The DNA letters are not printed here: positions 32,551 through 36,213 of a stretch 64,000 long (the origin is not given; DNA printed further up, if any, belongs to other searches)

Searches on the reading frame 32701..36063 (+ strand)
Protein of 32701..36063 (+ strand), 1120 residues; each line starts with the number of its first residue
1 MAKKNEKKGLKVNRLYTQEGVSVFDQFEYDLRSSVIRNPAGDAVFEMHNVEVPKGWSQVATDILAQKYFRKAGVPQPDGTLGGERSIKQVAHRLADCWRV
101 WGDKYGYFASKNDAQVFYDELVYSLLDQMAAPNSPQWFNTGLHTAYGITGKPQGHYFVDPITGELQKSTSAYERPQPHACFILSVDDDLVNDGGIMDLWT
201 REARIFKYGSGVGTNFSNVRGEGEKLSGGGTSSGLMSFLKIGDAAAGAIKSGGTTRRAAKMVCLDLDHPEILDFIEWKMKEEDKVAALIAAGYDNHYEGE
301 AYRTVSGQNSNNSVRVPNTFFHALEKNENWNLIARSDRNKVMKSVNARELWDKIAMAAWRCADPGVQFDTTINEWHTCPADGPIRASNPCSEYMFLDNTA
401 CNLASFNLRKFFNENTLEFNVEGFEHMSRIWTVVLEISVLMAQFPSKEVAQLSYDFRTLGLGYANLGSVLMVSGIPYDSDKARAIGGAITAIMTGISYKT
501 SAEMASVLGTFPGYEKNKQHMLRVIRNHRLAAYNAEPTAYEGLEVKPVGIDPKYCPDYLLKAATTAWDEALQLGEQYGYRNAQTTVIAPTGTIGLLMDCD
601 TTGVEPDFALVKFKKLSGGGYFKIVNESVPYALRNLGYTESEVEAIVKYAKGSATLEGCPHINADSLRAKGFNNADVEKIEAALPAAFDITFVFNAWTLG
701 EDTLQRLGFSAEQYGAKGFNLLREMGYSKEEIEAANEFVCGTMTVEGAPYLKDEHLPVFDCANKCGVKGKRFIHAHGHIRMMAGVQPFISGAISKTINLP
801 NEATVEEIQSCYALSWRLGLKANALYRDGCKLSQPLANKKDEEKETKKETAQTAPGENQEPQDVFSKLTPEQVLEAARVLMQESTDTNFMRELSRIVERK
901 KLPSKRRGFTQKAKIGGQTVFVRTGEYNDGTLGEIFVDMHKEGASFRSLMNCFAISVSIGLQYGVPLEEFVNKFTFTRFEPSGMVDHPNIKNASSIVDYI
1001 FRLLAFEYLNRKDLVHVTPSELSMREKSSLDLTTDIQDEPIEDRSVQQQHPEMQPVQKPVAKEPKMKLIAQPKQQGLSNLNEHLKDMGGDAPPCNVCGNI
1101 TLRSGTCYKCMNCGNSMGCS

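Call 72: find_related_loci(query=window:32701-36063:+, collection=genome_contigs, flank=200)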
Query window:32701-36063:+ (1120 aa) in genome_contigs; peptide patterns used: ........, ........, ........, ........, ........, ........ (x = any residue, [..] = any of these).
249 stretches matched a pattern; 53 encode a relative of the query (tblastn E <= 1e-3); 51 distinct loci.
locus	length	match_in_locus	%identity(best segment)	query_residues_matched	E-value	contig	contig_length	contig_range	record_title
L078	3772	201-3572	84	1-1120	0e+0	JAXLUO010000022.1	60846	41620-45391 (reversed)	MAG: Chitinophagales bacterium isolate STL-BAC32 C2.193.fa-22, whole genome shotgun sequence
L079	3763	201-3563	84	1-1120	0e+0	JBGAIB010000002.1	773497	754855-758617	MAG: Chitinophagales bacterium isolate MAG_MBR_H125.33 MBRH125-33_opera_contig_42, whole genome shotgun sequence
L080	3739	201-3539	84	1-1120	0e+0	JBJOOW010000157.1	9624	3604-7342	MAG: Bacteroidota bacterium isolate watershed3_2019_sw_WHONDRS-S19S_0084_B_bin.16 scaffold_983935, whole genome shotgun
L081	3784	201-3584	84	1-1120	0e+0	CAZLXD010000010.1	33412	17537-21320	MAG TPA_asm: uncultured Chitinophaga sp. isolate binchicken_co16_334 genome assembly, contig: NODE_2176_length_33412_cov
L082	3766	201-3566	84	1-1120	0e+0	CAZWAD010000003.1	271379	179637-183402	MAG TPA_asm: uncultured Chitinophaga sp. isolate SRP287453_co1_292 genome assembly, contig: NODE_20_length_271379_cov_9.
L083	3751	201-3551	84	1-1120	0e+0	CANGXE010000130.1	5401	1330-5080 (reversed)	MAG: Bacteroidetes bacterium isolate RE-15aug16-101 genome assembly, contig: RE-15aug16-C31345, whole genome shotgun seq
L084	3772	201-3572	83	1-1120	0e+0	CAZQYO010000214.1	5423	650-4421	MAG TPA_asm: uncultured Chitinophaga sp. isolate SRP263991_co5_204 genome assembly, contig: NODE_30305_length_5423_cov_5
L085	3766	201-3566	82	1-1120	0e+0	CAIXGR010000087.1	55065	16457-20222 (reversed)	MAG: uncultured Bacteroidetes bacterium isolate VK_bin-4331 genome assembly, contig: bin-4331:87/97, whole genome shotgu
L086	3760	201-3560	82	1-1120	0e+0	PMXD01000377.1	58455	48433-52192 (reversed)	MAG: Bacteroidetes bacterium isolate bog_950 73.20110700_S3M.57_contig_7546, whole genome shotgun sequence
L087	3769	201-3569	83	1-1120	0e+0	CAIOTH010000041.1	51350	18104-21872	MAG: uncultured Bacteroidetes bacterium isolate Umea3_bin-1751 genome assembly, contig: bin-1751:041/174, whole genome s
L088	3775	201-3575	81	1-1120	0e+0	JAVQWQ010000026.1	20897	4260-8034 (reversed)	MAG: Chitinophagales bacterium isolate SKYGB_h_bin9 NODE_26_length_20897_cov_2.714361, whole genome shotgun sequence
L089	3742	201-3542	81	1-1120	0e+0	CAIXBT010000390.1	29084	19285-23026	MAG: uncultured Bacteroidetes bacterium isolate Umea_bin-04588 genome assembly, contig: bin-04588:390/430, whole genome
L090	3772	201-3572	80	1-1120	0e+0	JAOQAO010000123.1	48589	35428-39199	MAG: Bacteroidetes bacterium isolate RYN_284 scaffold_1838585, whole genome shotgun sequence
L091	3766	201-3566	80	1-1120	0e+0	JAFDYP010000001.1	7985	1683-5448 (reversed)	MAG: Bacteroidetes bacterium isolate SZAS-58 CK_MAG-92__1__length-7985, whole genome shotgun sequence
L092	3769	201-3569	78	1-1120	0e+0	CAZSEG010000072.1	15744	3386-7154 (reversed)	MAG TPA_asm: uncultured Chitinophagaceae bacterium isolate SRP344714_co2_508 genome assembly, contig: NODE_9684_length_1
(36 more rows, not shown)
